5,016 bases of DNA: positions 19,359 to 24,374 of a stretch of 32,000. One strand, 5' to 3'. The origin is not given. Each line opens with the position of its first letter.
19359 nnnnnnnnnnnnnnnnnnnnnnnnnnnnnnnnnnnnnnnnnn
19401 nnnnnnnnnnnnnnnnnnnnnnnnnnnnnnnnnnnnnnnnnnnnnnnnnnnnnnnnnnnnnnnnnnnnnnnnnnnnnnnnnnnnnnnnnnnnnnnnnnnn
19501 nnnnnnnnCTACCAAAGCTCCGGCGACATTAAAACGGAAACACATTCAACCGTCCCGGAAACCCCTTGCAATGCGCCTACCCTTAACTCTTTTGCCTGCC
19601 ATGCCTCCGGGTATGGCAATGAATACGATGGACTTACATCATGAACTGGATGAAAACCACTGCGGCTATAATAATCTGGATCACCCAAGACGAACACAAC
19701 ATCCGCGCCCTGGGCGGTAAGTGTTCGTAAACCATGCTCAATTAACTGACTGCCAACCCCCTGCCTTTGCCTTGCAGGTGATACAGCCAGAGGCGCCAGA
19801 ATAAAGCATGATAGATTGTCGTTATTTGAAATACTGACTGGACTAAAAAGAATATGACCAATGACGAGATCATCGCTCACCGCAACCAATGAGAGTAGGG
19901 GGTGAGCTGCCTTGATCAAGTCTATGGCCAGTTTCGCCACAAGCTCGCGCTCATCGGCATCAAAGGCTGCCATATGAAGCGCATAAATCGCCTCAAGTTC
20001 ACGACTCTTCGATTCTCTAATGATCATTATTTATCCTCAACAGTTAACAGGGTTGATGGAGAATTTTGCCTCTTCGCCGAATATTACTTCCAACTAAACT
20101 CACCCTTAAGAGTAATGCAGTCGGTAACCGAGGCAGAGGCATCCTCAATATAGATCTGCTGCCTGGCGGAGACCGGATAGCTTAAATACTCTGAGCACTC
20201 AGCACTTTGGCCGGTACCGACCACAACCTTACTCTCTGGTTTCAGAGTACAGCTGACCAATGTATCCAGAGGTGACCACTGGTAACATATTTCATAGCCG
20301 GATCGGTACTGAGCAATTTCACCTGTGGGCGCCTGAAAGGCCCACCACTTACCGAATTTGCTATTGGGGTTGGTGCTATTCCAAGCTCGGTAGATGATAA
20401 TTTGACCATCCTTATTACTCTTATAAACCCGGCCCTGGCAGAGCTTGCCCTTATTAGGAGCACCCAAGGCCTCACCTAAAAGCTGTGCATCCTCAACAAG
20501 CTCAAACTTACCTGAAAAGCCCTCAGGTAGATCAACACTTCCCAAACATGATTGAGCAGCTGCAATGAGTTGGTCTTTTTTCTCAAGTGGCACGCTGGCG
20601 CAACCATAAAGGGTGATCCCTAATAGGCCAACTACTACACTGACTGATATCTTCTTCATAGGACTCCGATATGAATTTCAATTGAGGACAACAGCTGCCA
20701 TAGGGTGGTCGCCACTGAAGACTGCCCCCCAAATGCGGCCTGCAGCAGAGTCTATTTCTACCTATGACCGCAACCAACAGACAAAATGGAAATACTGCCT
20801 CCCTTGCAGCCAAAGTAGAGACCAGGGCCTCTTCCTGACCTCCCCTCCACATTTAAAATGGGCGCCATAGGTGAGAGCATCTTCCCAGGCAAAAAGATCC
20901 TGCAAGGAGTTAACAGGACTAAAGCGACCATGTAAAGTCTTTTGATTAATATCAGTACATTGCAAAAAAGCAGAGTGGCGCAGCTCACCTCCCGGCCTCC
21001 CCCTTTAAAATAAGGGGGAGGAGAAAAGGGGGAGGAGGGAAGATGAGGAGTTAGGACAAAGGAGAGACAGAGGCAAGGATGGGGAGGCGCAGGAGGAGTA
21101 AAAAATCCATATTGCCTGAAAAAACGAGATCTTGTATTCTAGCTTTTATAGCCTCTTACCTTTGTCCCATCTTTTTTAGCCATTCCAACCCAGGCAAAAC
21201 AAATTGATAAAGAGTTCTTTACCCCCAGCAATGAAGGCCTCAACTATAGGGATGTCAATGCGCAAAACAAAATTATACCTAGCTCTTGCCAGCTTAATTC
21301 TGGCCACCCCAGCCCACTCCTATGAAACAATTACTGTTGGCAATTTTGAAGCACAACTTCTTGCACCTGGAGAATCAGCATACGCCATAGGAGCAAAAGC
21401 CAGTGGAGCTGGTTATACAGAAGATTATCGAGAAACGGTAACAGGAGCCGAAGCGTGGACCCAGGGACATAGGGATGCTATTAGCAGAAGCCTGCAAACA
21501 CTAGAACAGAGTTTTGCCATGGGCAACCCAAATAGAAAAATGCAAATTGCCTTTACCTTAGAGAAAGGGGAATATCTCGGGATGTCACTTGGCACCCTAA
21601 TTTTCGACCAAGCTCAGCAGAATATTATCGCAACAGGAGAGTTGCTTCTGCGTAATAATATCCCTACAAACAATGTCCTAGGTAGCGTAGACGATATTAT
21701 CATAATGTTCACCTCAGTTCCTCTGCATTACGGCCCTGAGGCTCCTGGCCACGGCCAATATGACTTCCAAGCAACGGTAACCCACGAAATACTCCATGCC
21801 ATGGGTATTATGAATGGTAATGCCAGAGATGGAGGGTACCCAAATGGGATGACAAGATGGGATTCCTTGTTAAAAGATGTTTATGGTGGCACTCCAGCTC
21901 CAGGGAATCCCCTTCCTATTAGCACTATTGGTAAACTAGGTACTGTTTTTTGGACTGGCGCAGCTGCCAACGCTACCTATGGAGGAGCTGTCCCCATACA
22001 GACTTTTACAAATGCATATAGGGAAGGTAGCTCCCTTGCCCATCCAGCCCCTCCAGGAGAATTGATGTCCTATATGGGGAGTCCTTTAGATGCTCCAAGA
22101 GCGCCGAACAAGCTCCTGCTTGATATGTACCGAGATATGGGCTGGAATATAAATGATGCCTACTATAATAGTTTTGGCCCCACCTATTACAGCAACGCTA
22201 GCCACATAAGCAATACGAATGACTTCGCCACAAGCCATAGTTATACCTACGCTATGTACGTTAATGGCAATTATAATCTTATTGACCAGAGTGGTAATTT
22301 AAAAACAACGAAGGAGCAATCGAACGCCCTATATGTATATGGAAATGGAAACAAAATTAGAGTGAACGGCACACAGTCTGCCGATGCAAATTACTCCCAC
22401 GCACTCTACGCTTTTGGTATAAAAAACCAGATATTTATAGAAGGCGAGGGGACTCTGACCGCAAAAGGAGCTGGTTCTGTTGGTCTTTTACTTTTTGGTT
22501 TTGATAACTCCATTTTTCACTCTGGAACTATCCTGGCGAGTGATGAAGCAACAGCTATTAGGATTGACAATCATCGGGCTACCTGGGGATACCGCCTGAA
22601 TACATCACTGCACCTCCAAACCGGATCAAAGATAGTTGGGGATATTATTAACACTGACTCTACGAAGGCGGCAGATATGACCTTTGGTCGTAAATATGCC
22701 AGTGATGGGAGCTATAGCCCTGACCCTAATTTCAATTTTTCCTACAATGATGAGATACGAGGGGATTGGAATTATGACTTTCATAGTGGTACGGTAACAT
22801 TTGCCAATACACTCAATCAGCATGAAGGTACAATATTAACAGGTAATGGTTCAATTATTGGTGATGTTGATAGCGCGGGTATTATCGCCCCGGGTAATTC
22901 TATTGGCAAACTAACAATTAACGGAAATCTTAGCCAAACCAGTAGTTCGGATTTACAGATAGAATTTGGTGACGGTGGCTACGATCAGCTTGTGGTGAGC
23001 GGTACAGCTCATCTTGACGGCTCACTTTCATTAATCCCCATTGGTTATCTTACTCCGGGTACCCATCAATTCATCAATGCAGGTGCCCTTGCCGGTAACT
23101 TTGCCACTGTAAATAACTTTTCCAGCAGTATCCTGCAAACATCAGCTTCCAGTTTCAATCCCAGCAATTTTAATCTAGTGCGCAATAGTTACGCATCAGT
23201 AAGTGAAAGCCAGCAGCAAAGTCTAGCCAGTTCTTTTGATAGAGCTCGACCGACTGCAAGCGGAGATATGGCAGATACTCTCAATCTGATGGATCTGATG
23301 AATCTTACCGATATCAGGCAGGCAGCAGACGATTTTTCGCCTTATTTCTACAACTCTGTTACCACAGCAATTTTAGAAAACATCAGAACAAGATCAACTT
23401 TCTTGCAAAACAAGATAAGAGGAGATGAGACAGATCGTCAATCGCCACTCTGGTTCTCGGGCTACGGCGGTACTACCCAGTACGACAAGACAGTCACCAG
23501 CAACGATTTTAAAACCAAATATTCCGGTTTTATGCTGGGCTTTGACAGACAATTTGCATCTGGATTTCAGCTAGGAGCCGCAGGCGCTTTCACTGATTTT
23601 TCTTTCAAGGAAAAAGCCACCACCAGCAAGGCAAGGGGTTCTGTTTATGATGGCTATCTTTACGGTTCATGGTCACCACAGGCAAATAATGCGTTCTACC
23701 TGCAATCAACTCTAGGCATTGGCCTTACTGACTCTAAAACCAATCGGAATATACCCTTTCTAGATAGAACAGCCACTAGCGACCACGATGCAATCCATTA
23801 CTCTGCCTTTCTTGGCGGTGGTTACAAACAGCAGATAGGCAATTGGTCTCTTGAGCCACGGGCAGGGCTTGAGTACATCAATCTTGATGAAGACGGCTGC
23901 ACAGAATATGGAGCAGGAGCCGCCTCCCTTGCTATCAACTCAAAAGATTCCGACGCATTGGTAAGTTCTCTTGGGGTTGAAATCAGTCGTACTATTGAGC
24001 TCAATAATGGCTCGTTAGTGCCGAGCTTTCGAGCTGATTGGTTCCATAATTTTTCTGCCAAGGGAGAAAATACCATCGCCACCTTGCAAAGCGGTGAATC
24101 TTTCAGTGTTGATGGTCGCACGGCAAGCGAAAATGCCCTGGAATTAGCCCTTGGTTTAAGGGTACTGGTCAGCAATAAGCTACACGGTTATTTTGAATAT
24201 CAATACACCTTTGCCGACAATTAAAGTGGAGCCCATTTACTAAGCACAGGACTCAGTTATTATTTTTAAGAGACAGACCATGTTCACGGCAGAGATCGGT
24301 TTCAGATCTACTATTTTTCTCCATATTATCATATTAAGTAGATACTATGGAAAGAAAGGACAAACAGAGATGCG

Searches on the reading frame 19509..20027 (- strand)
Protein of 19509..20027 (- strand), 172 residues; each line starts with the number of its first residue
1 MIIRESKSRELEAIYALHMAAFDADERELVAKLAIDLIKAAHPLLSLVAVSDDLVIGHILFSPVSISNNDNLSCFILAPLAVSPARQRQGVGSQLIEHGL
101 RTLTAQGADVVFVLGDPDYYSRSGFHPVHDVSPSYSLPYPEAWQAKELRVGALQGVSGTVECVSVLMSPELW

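Call 37: search_protein_families(library=pfam, proteins=[window:19509-20027:-], max_evalue=0.01)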
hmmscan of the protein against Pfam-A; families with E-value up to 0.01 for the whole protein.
window:19509-20027:- (172 aa): 4 families
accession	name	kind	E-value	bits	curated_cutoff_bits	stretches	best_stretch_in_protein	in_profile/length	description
PF00583.31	Acetyltransf_1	-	1.9e-08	35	20.7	1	12-113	2-98/116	Acetyltransferase (GNAT) family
PF13527.13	Acetyltransf_9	-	2.7e-08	34.3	25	1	3-127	2-126/127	Acetyltransferase (GNAT) domain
PF13508.13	Acetyltransf_7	-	2e-07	31.7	27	1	47-126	6-83/84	Acetyltransferase (GNAT) domain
PF13673.13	Acetyltransf_10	-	0.0022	18.4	23.6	1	47-128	34-110/128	Acetyltransferase (GNAT) domain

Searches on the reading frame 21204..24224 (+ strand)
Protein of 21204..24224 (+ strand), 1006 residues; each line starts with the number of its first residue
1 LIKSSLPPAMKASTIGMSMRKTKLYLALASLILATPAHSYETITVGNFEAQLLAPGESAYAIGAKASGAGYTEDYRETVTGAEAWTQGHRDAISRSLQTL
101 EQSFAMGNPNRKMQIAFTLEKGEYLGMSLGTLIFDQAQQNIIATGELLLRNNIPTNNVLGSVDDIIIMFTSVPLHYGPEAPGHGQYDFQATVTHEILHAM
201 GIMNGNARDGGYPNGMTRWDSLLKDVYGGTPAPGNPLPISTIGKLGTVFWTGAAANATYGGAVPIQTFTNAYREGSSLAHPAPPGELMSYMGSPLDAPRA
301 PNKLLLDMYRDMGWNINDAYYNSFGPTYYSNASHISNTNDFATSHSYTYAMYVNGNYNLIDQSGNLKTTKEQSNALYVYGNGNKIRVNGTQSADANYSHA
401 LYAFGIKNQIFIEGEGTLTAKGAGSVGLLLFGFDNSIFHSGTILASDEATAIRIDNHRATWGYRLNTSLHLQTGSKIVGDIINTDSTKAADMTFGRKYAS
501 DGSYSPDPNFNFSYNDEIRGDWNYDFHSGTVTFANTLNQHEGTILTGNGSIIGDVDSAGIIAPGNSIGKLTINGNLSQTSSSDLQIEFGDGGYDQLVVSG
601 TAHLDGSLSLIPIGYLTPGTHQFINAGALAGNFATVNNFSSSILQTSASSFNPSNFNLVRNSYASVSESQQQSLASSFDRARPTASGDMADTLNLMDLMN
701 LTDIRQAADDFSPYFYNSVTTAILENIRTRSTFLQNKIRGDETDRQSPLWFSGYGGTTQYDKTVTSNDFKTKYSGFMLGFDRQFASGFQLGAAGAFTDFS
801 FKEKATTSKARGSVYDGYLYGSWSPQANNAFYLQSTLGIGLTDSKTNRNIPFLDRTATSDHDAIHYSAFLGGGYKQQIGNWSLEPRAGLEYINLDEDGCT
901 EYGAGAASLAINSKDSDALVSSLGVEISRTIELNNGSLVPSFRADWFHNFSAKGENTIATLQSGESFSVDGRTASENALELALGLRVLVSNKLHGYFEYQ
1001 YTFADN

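Call 45: search_protein_families(library=pfam, proteins=[window:21204-24224:+], max_evalue=0.001)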
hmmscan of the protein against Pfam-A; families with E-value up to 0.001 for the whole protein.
window:21204-24224:+ (1006 aa): 1 family
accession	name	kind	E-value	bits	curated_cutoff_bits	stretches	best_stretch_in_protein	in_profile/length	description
PF03797.25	Autotransporter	-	3.2e-55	188.1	26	1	749-1000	1-255/255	Autotransporter beta-domain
